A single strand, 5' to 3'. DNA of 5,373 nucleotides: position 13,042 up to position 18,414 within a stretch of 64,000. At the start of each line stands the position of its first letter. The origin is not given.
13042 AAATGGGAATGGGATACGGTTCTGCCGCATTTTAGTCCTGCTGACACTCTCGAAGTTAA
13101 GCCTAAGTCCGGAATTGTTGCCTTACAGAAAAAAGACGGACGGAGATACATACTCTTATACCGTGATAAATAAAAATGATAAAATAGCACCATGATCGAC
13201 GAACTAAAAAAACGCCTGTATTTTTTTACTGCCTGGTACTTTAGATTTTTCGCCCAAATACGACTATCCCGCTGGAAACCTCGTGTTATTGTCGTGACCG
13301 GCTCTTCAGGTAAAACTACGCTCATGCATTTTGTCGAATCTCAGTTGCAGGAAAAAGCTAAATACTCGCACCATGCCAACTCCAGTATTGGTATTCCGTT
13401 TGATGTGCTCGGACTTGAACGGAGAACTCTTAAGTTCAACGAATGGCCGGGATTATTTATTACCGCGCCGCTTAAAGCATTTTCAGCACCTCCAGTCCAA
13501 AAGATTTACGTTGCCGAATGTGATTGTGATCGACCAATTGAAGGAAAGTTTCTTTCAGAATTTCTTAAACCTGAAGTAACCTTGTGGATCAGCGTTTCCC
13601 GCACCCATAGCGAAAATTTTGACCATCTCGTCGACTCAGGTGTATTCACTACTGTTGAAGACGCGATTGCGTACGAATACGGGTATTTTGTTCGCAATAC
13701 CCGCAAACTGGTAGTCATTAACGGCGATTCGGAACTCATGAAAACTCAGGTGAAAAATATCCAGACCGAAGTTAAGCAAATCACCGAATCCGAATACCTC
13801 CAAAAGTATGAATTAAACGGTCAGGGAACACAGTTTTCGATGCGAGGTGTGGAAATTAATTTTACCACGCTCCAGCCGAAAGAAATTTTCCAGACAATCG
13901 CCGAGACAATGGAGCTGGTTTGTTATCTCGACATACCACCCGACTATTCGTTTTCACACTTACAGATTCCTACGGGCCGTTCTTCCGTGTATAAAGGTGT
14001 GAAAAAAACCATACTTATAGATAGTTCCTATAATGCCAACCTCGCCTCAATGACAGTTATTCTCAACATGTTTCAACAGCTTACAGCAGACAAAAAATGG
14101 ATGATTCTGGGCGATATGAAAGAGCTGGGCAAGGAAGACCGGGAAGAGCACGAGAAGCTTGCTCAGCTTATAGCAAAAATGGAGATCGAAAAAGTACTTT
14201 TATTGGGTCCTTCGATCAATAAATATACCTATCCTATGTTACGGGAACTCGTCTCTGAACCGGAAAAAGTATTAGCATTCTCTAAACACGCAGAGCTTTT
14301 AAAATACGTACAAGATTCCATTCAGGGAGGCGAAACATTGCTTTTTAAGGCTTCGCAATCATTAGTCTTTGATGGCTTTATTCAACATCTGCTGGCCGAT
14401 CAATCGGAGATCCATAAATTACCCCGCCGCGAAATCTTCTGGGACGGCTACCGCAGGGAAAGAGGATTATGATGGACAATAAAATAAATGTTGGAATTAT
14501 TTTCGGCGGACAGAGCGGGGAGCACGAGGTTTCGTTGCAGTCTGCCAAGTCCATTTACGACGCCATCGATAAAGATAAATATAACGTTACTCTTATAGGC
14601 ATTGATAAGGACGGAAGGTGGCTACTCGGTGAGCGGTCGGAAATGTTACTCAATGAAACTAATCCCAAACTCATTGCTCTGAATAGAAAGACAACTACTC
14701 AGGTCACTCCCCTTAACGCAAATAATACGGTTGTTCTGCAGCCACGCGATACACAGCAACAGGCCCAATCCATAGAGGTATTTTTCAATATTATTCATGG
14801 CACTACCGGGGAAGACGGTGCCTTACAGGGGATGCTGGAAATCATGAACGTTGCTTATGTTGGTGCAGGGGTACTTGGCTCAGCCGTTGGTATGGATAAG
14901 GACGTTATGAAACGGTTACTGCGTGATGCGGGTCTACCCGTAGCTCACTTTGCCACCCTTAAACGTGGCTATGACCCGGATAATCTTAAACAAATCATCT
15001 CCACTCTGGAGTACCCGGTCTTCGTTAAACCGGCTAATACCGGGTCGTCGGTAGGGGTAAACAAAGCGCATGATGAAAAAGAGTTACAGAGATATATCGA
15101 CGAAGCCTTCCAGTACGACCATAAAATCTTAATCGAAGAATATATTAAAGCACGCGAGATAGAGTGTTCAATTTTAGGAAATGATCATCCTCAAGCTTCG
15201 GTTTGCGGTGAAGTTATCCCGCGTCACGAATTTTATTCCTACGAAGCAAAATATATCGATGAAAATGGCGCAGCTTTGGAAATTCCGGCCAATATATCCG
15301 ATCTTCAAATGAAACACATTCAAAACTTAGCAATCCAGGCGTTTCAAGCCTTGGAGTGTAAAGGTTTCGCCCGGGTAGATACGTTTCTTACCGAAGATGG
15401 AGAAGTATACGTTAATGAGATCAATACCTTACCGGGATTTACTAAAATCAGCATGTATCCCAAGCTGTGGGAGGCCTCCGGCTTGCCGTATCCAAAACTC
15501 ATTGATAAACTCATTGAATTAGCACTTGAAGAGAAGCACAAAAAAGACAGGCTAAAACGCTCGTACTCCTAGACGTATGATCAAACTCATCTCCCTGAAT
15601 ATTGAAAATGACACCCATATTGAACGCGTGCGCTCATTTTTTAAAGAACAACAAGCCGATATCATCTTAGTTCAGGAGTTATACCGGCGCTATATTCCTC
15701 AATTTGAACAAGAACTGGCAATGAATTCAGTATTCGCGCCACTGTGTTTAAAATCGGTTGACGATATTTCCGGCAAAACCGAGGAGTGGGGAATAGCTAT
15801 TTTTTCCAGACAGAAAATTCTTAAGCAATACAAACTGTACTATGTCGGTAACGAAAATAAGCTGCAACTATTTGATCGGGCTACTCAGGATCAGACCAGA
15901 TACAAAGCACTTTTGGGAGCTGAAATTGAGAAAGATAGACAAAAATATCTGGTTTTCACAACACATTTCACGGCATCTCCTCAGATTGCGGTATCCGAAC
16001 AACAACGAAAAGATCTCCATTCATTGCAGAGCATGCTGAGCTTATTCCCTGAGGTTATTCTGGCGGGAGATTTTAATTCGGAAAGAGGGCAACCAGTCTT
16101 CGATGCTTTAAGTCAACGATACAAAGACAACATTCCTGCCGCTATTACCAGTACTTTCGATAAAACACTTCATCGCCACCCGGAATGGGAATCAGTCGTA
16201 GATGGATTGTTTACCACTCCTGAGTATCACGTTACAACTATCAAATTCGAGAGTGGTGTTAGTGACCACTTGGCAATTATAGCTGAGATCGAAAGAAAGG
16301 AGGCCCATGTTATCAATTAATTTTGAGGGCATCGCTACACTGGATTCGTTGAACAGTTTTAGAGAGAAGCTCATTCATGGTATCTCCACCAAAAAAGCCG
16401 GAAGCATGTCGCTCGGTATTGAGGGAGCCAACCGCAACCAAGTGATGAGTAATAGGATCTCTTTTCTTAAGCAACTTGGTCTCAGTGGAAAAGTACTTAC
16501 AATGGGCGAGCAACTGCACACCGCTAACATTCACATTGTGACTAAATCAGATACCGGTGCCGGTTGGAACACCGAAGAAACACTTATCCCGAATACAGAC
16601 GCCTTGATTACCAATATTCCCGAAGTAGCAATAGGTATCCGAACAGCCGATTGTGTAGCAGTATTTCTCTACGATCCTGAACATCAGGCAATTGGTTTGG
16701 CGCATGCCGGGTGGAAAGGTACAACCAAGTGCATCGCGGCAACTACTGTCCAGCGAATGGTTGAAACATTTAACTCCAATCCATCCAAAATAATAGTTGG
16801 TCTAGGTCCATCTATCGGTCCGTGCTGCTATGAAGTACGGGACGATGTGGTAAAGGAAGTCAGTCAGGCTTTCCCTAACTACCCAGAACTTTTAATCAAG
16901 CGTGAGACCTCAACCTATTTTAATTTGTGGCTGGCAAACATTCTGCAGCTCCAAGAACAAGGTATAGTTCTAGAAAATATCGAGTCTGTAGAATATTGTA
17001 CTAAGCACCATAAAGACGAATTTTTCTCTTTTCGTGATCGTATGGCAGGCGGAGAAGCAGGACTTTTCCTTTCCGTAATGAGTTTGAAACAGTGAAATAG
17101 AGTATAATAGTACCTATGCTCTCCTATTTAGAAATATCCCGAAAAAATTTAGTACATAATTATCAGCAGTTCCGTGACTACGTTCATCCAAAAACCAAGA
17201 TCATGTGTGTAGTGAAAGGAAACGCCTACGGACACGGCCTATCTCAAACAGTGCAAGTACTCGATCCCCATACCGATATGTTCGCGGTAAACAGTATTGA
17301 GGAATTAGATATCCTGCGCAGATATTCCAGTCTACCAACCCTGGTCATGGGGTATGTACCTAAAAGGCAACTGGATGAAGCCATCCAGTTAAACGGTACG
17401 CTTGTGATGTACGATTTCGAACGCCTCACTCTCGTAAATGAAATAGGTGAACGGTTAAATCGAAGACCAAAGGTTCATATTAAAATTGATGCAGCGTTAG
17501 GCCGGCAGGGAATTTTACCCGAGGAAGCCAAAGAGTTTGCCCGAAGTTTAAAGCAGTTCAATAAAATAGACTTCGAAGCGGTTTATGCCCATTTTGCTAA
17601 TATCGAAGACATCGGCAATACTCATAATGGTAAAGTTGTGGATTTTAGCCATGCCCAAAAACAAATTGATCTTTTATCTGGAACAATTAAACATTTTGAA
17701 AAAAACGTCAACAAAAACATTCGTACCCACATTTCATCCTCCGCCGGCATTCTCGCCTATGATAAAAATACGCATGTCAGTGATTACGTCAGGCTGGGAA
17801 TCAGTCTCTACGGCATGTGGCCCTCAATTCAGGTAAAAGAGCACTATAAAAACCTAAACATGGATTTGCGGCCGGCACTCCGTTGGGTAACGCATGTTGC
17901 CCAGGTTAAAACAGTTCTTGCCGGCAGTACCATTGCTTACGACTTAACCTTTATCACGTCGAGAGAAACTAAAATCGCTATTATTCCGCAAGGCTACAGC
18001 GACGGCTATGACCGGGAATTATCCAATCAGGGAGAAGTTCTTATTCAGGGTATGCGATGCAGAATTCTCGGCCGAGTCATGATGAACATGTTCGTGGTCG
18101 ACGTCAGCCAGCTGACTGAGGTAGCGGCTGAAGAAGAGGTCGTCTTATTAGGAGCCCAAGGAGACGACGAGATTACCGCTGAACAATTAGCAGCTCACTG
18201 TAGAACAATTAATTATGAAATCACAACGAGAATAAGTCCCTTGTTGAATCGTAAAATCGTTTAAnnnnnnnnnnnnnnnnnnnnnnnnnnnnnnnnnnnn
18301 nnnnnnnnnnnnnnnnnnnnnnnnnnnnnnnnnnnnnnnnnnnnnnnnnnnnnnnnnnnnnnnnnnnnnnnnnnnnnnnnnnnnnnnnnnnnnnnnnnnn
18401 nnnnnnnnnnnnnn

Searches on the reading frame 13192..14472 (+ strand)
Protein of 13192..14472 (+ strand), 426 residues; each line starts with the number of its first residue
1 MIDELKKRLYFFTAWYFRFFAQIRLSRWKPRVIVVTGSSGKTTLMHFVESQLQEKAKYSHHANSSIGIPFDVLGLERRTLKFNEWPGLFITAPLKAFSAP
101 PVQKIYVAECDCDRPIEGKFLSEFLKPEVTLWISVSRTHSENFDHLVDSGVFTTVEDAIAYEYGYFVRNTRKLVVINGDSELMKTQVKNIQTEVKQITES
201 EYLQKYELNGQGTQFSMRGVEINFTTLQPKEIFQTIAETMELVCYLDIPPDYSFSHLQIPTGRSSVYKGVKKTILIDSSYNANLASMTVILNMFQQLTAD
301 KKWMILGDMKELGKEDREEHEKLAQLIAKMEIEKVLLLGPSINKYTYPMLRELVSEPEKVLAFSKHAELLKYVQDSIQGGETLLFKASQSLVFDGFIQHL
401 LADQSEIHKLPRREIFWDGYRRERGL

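Call 71: search_protein_families(library=pfam, proteins=[window:13192-14472:+], max_evalue=0.00001)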
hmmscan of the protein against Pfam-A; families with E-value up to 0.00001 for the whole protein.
window:13192-14472:+ (426 aa): 2 families
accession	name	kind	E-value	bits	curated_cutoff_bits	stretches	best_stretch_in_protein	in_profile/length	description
PF02875.26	Mur_ligase_C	-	2.3e-13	51.5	28.4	1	262-388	1-126/127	Mur ligase, glutamate ligase domain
PF08245.18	Mur_ligase_M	-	1.2e-07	32.3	24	1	35-227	1-173/200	Mur ligase middle domain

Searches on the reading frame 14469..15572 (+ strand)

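Call 71: search_protein_families(library=pfam, proteins=[window:14469-15572:+], max_evalue=0.00001)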
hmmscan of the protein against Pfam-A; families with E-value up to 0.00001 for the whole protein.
window:14469-15572:+ (367 aa): 9 families
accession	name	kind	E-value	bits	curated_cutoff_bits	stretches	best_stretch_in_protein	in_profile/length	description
PF07478.18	Dala_Dala_lig_C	-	1.8e-79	266.5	24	1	150-350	1-204/204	D-ala D-ala ligase C-terminus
PF01820.27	Dala_Dala_lig_N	-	1.6e-36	125.9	34.6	1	7-133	1-121/121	D-ala D-ala ligase N-terminus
PF02222.28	ATP-grasp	-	3e-13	50.2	27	1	150-319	2-160/179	ATP-grasp domain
PF02786.22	CPSase_L_D2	-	7e-11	42.5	19.8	1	143-320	1-178/211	Carbamoyl-phosphate synthase L chain, ATP binding domain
PF08443.16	RimK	-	3.1e-08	33.9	21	1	150-332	10-177/188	RimK-like ATP-grasp domain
PF14397.11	ATPgrasp_ST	-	5.5e-07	29.5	31.4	0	143-212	21-91/278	Sugar-transfer associated ATP-grasp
PF02655.19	ATP-grasp_3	-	9.3e-07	29.5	23.2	1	175-320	25-155/160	ATP-grasp domain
PF13535.11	ATP-grasp_4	-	2.7e-06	27.5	27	0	181-321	2-151/160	ATP-grasp domain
PF01071.24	GARS_A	-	6.3e-06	26.6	27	0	143-236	2-99/194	Phosphoribosylglycinamide synthetase, ATP-grasp (A) domain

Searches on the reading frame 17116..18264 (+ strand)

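Call 71: search_protein_families(library=pfam, proteins=[window:17116-18264:+], max_evalue=0.00001)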
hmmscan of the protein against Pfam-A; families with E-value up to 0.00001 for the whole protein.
window:17116-18264:+ (382 aa): 2 families
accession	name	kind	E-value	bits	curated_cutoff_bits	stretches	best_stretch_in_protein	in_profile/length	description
PF01168.26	Ala_racemase_N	-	1.8e-45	155.8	24.1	1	7-234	1-218/220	Alanine racemase, N-terminal domain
PF00842.27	Ala_racemase_C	-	1.8e-41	141.1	25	1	255-379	2-125/127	Alanine racemase, C-terminal domain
